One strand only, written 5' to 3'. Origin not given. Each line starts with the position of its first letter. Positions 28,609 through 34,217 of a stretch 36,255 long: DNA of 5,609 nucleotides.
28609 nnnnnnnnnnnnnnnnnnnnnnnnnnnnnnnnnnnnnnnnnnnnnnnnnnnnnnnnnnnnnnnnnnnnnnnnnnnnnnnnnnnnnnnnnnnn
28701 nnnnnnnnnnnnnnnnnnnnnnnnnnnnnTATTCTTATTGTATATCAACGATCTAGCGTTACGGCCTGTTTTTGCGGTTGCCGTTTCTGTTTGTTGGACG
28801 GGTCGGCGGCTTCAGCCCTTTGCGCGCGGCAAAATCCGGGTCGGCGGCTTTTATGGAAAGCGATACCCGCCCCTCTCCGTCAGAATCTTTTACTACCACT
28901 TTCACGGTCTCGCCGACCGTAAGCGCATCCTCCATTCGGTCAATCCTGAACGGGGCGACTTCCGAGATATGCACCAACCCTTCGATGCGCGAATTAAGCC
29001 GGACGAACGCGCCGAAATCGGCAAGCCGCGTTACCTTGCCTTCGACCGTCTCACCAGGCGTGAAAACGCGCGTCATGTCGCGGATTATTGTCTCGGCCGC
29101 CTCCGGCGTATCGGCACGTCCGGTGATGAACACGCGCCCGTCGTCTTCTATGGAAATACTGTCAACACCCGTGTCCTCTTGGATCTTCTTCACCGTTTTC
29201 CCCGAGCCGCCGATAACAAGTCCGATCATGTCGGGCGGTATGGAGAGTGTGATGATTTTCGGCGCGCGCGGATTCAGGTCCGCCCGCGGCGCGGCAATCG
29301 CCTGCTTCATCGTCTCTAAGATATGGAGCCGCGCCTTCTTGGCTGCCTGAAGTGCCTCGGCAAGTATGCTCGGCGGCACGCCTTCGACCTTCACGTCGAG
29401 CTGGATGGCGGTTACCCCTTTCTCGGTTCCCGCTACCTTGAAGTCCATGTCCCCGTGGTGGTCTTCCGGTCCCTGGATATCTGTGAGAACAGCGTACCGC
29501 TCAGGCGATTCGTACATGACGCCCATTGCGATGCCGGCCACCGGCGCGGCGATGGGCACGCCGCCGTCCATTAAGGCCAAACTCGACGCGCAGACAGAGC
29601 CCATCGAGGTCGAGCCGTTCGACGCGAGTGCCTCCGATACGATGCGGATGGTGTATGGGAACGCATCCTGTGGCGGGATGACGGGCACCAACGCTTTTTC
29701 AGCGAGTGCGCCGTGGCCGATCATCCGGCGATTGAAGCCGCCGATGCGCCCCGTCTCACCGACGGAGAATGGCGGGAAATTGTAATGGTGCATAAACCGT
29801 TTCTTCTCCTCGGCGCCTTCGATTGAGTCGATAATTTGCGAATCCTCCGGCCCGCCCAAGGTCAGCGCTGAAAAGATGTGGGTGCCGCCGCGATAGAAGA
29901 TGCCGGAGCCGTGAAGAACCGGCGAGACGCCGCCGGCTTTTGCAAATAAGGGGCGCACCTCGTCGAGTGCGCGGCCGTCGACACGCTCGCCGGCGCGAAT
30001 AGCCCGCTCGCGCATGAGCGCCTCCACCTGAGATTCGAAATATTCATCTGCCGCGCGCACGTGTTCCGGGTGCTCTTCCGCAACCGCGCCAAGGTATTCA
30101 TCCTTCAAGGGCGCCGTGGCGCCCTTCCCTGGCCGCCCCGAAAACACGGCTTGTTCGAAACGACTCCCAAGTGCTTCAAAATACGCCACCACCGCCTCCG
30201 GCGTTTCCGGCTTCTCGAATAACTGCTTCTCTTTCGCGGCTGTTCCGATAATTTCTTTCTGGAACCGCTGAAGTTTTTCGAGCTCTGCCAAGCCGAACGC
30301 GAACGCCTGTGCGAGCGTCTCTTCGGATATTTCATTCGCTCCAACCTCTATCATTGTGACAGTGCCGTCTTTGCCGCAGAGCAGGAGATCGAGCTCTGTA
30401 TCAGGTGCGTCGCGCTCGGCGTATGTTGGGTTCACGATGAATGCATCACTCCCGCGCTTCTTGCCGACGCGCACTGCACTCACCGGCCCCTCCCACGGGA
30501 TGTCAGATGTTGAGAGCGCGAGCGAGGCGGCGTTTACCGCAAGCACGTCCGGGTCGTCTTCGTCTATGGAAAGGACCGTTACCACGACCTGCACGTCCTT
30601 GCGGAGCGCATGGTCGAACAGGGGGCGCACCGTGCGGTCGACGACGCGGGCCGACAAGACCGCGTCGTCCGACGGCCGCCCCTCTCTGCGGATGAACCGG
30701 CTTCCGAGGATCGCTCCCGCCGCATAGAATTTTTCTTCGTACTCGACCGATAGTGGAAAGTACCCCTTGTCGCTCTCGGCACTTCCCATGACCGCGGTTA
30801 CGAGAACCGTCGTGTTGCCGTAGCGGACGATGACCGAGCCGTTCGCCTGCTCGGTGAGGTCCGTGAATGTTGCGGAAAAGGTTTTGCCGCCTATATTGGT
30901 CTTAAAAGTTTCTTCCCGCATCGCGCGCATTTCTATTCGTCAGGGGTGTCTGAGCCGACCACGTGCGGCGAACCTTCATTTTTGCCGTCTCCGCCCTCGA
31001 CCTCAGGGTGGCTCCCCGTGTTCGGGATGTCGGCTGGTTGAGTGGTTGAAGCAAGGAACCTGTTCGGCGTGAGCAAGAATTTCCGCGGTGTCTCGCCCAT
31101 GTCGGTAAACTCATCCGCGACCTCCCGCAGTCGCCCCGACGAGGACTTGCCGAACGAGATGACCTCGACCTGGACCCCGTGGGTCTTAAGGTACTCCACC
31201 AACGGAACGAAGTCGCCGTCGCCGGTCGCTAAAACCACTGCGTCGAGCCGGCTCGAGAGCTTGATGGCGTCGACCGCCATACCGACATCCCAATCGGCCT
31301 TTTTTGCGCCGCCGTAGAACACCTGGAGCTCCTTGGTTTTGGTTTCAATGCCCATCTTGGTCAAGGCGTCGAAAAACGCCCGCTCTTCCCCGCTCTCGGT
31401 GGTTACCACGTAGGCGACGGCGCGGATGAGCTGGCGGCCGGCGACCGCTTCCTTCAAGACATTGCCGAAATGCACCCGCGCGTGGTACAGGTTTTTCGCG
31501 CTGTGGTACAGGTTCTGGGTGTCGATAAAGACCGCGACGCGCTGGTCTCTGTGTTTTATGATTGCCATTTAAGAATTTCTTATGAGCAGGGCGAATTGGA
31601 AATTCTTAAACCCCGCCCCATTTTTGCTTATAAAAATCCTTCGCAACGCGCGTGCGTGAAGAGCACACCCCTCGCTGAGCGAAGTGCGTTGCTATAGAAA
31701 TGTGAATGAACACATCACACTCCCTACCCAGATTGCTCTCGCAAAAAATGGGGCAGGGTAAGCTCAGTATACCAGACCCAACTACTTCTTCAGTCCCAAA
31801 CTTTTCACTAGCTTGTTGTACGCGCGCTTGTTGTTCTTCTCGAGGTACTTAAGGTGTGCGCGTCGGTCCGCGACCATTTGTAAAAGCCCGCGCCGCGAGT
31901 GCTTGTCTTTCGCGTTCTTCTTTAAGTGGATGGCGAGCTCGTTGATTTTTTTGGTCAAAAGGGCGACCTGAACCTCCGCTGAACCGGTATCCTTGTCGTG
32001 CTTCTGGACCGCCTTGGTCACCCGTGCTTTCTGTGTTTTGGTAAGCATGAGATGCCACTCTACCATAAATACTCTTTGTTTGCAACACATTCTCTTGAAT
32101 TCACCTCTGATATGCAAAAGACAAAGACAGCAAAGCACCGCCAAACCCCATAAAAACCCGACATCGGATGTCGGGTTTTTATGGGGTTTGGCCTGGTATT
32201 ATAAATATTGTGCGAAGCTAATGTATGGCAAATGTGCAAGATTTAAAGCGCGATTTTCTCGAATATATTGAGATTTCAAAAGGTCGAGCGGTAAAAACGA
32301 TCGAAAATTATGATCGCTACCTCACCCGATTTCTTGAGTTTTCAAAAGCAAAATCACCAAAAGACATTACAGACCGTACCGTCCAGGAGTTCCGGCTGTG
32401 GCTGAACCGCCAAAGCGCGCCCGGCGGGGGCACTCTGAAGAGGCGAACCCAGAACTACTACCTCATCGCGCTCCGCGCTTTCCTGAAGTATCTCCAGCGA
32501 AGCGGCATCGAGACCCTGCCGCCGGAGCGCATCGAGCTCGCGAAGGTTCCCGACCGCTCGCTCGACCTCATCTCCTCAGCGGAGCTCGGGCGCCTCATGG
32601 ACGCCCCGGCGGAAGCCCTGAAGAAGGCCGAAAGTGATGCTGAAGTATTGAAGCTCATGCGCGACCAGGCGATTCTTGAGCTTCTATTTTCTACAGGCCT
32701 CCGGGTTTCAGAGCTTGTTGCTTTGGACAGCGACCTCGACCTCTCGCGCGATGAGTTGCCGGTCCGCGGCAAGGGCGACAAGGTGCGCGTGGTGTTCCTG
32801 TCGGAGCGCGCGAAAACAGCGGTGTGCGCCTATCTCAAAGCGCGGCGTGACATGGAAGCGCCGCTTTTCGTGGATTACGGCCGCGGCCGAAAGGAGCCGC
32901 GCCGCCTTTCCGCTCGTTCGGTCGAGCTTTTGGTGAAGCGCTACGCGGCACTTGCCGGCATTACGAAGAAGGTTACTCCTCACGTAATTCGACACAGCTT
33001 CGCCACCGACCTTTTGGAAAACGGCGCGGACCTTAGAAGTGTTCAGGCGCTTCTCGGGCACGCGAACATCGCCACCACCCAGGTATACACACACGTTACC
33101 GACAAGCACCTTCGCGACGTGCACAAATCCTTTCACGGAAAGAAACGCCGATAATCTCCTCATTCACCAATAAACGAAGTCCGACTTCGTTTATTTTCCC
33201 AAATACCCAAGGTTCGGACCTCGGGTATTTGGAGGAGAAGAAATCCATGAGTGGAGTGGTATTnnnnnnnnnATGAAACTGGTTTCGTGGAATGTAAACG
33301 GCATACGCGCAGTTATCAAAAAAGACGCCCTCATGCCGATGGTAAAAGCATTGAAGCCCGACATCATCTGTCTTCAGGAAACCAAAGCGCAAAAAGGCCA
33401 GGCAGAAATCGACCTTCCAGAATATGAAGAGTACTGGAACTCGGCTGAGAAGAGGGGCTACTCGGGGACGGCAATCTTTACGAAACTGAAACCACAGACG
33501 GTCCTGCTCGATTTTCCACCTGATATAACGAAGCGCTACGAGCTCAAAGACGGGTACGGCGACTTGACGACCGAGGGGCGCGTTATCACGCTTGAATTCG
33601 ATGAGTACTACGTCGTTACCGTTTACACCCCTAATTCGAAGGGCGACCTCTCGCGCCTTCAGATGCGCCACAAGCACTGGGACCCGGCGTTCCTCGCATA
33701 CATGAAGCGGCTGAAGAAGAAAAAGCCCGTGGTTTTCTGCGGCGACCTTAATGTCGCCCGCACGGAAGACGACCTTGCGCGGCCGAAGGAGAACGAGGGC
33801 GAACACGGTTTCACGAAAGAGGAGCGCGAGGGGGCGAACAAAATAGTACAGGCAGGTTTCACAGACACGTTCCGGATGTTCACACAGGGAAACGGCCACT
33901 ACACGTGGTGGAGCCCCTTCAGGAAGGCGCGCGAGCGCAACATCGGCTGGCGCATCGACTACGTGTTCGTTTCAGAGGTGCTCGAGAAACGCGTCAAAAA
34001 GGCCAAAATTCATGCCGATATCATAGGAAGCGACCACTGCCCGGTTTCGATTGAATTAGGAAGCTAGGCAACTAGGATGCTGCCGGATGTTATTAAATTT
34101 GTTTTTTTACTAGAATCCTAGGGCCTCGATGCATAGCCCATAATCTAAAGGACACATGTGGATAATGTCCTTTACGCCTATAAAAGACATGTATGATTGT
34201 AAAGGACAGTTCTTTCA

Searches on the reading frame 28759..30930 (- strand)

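Call 4: search_protein_families(library=pfam, proteins=[window:28759-30930:-], max_evalue=0.01)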
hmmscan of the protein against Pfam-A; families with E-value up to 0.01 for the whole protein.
window:28759-30930:- (723 aa): 5 families
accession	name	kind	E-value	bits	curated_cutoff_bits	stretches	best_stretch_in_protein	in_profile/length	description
PF01138.27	RNase_PH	-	4.2e-47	160.2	25.5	2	23-145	9-130/130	3' exoribonuclease family, domain 1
PF03725.20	RNase_PH_C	-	2.8e-15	56.4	20.8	2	148-215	1-66/67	3' exoribonuclease family, domain 2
PF00575.29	S1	-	4.6e-15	56.2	22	1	624-694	3-74/74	S1 RNA binding domain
PF00013.35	KH_1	-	1.8e-10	40.9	21.5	1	560-617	2-65/66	KH domain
PF23459.1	S1_RRP5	-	9.9e-05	23.3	27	1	624-684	2-62/72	RRP5 S1 domain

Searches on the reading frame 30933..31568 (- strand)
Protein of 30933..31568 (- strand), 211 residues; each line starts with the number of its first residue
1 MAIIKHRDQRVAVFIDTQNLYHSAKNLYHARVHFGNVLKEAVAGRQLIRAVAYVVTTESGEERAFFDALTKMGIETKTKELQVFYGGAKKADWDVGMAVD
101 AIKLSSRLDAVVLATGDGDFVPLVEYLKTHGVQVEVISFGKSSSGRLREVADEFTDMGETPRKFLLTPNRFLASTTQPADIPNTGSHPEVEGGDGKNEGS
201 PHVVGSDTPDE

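Call 4: search_protein_families(library=pfam, proteins=[window:30933-31568:-], max_evalue=0.01)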
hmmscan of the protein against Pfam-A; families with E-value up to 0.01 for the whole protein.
window:30933-31568:- (211 aa): 1 family
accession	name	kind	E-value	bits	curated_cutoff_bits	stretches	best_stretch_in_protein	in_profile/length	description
PF01936.24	NYN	-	1.9e-35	123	24.2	1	10-157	1-144/145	NYN domain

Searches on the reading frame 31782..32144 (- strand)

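Call 56: search_protein_families(library=ncbifam, proteins=[window:31782-32144:-], max_evalue=0.001)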
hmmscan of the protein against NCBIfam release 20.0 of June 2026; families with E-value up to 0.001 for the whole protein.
window:31782-32144:- (120 aa): 1 family
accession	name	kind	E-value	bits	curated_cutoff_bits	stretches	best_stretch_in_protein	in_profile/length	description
TIGR00952.1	S15_bact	equivalog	1.3e-30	105.5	63.65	1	35-120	1-86/86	30S ribosomal protein S15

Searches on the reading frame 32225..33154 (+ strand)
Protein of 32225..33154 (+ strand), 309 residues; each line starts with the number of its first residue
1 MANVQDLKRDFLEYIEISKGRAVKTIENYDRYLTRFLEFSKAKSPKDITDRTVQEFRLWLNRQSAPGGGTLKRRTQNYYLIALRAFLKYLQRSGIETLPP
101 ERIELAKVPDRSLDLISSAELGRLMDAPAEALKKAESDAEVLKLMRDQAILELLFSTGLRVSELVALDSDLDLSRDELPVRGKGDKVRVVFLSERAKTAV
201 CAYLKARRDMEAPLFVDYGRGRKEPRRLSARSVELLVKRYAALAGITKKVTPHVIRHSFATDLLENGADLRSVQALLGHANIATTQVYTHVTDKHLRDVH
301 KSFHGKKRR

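Call 4: search_protein_families(library=pfam, proteins=[window:32225-33154:+], max_evalue=0.01)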
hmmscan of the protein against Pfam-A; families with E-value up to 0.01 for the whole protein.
window:32225-33154:+ (309 aa): 4 families
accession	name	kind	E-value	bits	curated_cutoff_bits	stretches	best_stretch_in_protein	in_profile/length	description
PF00589.27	Phage_integrase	-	7.5e-37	127.2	27.1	1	142-295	19-172/172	Phage integrase family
PF02899.23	Phage_int_SAM_1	-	4.1e-13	49.9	22.3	1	10-93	3-82/83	Phage integrase, N-terminal SAM-like domain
PF13495.12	Phage_int_SAM_4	-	1.4e-10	41.8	27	1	10-63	4-56/85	Phage integrase, N-terminal SAM-like domain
PF13102.12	Phage_int_SAM_5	-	2.4e-07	31.5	22.3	1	11-89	6-81/98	Phage integrase SAM-like domain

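Call 56: search_protein_families(library=ncbifam, proteins=[window:32225-33154:+], max_evalue=0.001)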
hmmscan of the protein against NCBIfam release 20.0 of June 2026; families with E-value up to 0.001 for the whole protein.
window:32225-33154:+ (309 aa): 12 families
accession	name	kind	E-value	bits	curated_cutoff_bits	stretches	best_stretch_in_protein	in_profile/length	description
TIGR02224.1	recomb_XerC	equivalog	6.5e-72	242.4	335.15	1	10-308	2-294/295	tyrosine recombinase XerC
TIGR02225.1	recomb_XerD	equivalog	9.8e-71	238.4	329.6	1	10-305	2-288/290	site-specific tyrosine recombinase XerD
NF001399.0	PRK00283.1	subfamily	3.6e-69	233.3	279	1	8-306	9-298/300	tyrosine recombinase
NF040815.2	recomb_XerA_Arch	equivalog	4.5e-68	229.7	220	1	10-299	2-262/263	site-specific tyrosine recombinase/integron integrase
NF002331.0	PRK01287.1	subfamily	2.1e-49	168.4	371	1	5-308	24-329/365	site-specific tyrosine recombinase XerC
TIGR02249.1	integrase_gron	subfamily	1.9e-35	122.7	265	2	226-300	235-309/315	integron integrase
NF003462.0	PRK05084.1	equivalog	1.2e-34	119.6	267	1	145-301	195-354/360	tyrosine recombinase XerS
NF011946.0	PRK15417.1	equivalog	8.6e-21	74.5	435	1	237-293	261-317/337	integron integrase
NF007371.0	PRK09871.1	subfamily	1.6e-12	47.4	222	1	145-290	26-173/198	tyrosine-type DNA invertase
NF007370.0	PRK09870.1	subfamily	2.9e-09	36.9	221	1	143-299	30-187/200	tyrosine-type DNA invertase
NF040693.1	recomb_GmtY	equivalog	7.6e-08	32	340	1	250-297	391-438/441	gamma-mobile-trio recombinase GmtY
NF041502.1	integrase_1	equivalog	4.5e-06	25.7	350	0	249-301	318-370/484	site-specific integrase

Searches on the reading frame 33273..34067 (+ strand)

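Call 5: search_protein_families(library=pfam, proteins=[window:33273-34067:+], max_evalue=0.01)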
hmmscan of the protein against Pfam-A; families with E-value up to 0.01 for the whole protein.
window:33273-34067:+ (264 aa): 2 families
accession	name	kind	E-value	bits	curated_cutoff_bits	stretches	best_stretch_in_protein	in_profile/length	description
PF03372.29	Exo_endo_phos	-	1.1e-32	114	24.5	1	4-255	1-225/225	Endonuclease/Exonuclease/phosphatase family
PF14529.12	Exo_endo_phos_2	-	0.00019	21.7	27.4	1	113-258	2-116/117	Endonuclease-reverse transcriptase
